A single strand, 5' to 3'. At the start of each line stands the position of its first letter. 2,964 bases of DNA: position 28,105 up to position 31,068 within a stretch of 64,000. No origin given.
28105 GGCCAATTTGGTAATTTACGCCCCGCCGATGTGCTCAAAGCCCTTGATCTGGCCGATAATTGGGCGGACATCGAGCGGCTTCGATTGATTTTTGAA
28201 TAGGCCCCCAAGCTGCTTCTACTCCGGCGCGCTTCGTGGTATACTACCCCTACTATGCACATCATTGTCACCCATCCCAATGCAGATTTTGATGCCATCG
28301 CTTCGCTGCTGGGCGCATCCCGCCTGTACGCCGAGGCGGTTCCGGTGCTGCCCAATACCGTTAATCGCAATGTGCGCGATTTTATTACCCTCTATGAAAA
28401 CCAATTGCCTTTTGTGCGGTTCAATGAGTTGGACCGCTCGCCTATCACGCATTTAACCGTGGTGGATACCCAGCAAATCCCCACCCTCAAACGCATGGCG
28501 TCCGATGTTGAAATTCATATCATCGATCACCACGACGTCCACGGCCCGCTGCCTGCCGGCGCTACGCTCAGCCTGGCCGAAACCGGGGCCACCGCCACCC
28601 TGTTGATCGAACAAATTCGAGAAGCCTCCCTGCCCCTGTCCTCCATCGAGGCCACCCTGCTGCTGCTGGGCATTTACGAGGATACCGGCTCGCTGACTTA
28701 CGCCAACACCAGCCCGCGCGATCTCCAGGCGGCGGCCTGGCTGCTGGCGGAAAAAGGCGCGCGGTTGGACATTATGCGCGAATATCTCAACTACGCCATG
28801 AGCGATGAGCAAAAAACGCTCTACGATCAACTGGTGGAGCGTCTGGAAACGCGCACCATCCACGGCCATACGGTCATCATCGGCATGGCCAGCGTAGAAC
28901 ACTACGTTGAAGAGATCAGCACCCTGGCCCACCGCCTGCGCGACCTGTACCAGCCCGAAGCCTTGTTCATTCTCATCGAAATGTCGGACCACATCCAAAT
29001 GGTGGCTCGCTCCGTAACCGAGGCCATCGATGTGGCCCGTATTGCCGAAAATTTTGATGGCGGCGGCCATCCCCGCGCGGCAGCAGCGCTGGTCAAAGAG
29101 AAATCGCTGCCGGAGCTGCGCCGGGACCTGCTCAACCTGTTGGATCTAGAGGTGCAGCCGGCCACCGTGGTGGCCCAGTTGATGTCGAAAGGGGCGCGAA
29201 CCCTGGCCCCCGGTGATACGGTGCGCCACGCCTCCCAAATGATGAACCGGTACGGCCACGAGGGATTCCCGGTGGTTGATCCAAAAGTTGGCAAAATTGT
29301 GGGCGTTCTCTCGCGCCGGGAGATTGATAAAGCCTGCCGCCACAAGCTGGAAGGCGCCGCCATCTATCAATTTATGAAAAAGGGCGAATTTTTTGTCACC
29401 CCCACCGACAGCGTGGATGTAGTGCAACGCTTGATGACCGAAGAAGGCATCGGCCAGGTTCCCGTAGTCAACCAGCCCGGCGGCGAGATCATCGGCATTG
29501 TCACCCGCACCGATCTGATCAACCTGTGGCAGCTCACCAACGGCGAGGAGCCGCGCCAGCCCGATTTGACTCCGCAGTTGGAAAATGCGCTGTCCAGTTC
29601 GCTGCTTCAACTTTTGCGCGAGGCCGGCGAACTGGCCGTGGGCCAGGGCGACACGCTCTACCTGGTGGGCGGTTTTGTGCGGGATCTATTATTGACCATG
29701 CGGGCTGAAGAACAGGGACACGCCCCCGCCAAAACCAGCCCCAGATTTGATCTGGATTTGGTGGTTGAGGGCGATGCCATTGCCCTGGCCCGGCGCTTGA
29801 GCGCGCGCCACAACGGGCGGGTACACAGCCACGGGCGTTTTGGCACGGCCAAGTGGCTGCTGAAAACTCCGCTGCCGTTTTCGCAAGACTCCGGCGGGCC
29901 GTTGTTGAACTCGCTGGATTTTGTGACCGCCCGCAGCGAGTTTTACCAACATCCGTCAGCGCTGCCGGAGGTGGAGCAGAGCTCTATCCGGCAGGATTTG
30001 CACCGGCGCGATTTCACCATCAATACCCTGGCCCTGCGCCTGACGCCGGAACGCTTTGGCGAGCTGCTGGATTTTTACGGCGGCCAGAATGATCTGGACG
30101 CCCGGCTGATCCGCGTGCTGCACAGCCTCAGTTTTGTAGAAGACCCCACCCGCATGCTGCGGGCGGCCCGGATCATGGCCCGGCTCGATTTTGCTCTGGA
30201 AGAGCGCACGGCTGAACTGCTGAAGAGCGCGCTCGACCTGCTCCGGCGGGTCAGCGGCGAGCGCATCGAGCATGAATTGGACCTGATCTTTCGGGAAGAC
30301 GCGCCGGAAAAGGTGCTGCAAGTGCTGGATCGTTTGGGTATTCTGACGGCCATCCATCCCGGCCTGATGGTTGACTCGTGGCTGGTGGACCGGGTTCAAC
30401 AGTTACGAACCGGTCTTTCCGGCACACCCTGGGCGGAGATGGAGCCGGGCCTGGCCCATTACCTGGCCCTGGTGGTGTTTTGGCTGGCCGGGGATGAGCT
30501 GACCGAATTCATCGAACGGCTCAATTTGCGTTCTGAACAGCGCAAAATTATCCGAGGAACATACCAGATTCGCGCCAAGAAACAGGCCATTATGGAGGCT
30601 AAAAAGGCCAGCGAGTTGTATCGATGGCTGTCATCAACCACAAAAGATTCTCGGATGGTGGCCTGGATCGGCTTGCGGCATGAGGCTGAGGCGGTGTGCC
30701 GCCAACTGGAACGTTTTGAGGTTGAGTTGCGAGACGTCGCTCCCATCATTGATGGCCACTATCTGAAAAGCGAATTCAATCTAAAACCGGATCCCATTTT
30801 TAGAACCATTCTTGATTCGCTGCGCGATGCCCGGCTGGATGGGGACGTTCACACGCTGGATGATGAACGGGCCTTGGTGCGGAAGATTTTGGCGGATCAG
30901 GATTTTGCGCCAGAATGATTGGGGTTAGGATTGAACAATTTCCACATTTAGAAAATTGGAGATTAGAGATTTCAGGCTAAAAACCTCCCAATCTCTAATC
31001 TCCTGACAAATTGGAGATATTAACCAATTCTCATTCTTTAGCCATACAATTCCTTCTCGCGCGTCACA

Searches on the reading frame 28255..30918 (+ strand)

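Call 50: search_protein_families(library=pfam, proteins=[window:28255-30918:+], max_evalue=0.01)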
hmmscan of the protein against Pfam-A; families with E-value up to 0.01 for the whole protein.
window:28255-30918:+ (887 aa): 6 families
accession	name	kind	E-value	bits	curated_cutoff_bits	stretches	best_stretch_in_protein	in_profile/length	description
PF00571.33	CBS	-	8.4e-23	80.9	24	2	372-423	3-53/57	CBS domain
PF01743.26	PolyA_pol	-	1.2e-21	77.8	23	1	468-620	1-126/126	Poly A polymerase head domain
PF12627.12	PolyA_pol_RNAbd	-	2.2e-11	43.8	22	1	645-704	1-60/64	Probable RNA and SrmB- binding site of polymerase A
PF01368.27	DHH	-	3e-08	34.4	28.1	1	3-140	3-125/125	DHH family, N-terminal domain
PF02272.25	DHHA1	-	4.3e-07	30.8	25.9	1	219-292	16-96/102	DHHA1 domain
PF02641.20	DUF190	-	0.0074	17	23.4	0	174-222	3-50/97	Uncharacterized ACR, COG1993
